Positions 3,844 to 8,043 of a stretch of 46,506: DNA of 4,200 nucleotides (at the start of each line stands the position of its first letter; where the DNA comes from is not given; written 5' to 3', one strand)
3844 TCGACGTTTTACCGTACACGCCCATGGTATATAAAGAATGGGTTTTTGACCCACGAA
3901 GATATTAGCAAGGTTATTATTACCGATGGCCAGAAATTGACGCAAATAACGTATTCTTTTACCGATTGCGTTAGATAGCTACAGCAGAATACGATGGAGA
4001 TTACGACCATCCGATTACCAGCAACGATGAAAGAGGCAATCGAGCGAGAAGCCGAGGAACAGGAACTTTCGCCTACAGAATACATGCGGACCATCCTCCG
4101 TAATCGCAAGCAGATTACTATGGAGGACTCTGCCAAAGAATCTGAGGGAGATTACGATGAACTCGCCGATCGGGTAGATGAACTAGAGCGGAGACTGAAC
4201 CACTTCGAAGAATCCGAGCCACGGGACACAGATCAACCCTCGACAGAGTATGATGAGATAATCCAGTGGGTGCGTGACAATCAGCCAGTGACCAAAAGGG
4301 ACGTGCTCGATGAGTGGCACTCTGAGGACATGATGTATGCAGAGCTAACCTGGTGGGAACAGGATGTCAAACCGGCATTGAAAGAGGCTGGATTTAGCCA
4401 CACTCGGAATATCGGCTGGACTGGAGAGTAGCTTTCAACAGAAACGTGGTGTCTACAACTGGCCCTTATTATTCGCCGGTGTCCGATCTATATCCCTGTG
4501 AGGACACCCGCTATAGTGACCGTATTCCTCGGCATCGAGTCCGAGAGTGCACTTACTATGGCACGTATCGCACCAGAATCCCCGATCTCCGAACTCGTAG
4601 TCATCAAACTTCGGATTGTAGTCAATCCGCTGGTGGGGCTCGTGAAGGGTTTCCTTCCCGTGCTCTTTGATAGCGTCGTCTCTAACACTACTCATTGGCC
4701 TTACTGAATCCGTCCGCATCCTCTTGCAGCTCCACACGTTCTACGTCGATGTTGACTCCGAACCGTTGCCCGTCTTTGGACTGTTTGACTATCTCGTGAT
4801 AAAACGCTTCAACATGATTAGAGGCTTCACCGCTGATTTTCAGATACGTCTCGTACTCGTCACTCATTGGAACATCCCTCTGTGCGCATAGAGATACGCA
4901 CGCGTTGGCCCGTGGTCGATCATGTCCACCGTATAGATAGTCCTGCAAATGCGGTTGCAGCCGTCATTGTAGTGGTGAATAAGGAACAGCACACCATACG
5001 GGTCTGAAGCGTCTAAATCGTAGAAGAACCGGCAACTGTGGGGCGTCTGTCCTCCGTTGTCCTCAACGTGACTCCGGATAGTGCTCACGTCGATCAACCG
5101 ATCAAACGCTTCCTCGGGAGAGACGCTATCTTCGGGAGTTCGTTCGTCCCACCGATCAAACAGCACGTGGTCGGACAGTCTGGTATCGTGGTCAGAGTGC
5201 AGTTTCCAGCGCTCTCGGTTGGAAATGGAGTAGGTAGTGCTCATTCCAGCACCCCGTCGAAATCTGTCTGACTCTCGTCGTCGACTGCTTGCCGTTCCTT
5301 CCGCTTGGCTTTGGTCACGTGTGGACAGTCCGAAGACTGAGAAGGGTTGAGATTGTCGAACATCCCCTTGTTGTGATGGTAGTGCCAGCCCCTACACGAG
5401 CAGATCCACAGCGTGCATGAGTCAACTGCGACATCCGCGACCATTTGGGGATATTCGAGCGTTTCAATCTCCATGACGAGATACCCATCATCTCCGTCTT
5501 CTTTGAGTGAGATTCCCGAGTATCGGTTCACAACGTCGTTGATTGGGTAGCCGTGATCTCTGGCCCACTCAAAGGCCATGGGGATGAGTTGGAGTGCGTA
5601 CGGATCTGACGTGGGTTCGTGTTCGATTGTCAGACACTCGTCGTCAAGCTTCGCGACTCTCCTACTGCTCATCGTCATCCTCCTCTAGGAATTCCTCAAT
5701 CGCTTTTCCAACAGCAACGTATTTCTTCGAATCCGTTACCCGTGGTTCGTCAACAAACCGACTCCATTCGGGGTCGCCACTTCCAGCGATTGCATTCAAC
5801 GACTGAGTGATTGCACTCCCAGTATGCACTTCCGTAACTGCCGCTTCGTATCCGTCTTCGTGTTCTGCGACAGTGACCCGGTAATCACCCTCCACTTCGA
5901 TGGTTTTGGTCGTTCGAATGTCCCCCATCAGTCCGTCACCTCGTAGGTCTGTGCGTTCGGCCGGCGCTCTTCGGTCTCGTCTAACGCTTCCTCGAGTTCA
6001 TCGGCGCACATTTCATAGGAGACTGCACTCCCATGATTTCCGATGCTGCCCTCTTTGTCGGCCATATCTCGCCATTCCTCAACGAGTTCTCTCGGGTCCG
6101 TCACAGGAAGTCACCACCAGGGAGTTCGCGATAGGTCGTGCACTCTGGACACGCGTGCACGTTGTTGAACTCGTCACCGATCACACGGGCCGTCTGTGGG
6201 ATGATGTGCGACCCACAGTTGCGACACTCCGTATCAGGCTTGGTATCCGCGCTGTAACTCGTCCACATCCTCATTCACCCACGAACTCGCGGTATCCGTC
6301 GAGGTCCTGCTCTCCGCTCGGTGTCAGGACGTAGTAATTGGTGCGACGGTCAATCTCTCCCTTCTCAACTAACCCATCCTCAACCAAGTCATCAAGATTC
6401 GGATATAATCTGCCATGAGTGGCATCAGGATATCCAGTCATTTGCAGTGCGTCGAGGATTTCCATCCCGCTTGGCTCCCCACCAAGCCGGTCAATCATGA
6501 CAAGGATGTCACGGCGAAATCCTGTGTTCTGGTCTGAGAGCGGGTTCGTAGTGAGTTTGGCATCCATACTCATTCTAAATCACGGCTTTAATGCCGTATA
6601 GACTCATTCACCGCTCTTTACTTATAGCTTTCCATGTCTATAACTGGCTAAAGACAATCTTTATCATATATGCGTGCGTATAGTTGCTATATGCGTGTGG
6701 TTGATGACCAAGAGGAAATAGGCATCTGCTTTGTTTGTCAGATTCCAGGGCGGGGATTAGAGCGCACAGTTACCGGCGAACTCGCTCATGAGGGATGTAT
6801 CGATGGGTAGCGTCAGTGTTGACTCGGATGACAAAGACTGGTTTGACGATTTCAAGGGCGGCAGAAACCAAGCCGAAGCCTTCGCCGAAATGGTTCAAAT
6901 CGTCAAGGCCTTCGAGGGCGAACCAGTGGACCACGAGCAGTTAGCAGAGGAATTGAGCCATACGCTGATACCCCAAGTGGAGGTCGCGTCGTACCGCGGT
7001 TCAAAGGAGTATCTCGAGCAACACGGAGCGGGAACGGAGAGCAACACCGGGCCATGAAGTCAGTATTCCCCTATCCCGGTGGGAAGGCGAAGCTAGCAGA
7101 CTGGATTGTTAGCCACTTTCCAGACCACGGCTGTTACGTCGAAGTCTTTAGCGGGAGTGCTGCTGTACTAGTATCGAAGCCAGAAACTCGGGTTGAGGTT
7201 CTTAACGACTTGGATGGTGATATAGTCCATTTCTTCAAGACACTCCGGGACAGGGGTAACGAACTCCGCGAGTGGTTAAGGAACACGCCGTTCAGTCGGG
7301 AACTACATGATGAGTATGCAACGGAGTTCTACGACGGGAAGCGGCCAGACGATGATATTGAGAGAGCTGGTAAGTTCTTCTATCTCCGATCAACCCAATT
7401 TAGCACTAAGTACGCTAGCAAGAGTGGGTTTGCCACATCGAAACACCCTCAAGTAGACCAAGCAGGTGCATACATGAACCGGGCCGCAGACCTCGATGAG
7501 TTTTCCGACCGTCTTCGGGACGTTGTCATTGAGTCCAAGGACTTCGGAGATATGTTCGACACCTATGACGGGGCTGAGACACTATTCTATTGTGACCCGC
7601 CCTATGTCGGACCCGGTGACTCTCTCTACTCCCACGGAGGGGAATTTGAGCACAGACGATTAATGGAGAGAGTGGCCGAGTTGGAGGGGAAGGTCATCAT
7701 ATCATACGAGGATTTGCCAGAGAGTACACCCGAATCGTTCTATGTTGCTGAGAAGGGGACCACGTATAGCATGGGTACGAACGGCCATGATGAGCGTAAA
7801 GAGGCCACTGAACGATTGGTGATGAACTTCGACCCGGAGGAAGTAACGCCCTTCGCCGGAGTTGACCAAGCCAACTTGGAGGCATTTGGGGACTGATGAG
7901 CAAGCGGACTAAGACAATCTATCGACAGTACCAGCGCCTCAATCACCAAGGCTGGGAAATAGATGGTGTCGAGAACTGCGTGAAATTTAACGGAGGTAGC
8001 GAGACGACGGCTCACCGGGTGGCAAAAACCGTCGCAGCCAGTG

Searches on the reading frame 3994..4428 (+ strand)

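Call 26: search_protein_families(library=pfam, proteins=[window:3994-4428:+], max_evalue=0.01)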
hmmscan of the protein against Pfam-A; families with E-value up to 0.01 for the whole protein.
window:3994-4428:+ (145 aa): 3 families
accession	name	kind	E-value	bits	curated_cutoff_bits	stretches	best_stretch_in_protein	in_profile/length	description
PF01402.27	RHH_1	-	0.00031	21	20.5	1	4-38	2-36/39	Ribbon-helix-helix protein, copG family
PF21983.2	NikA-like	-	0.00047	20.7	27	1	3-71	6-68/72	Mobilization protein NikA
PF10473.14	CENP-F_leu_zip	-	0.0022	18.5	34.5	1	38-75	3-40/140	Leucine-rich repeats of kinetochore protein Cenp-F/LEK1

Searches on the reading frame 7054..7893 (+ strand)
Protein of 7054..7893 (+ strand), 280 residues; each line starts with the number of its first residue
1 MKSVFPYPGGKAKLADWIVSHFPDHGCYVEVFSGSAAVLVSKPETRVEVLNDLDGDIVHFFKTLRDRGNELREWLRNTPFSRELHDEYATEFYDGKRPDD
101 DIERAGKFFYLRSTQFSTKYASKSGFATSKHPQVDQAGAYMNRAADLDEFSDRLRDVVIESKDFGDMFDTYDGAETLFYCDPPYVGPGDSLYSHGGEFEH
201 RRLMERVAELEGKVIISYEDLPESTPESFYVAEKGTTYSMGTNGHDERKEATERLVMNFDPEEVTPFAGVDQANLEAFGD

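Call 26: search_protein_families(library=pfam, proteins=[window:7054-7893:+], max_evalue=0.01)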
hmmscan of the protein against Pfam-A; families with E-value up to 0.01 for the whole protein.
window:7054-7893:+ (280 aa): 1 family
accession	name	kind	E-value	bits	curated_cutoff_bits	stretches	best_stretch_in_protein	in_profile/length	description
PF02086.21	MethyltransfD12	-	5e-26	92.4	22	1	7-222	1-233/253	D12 class N6 adenine-specific DNA methyltransferase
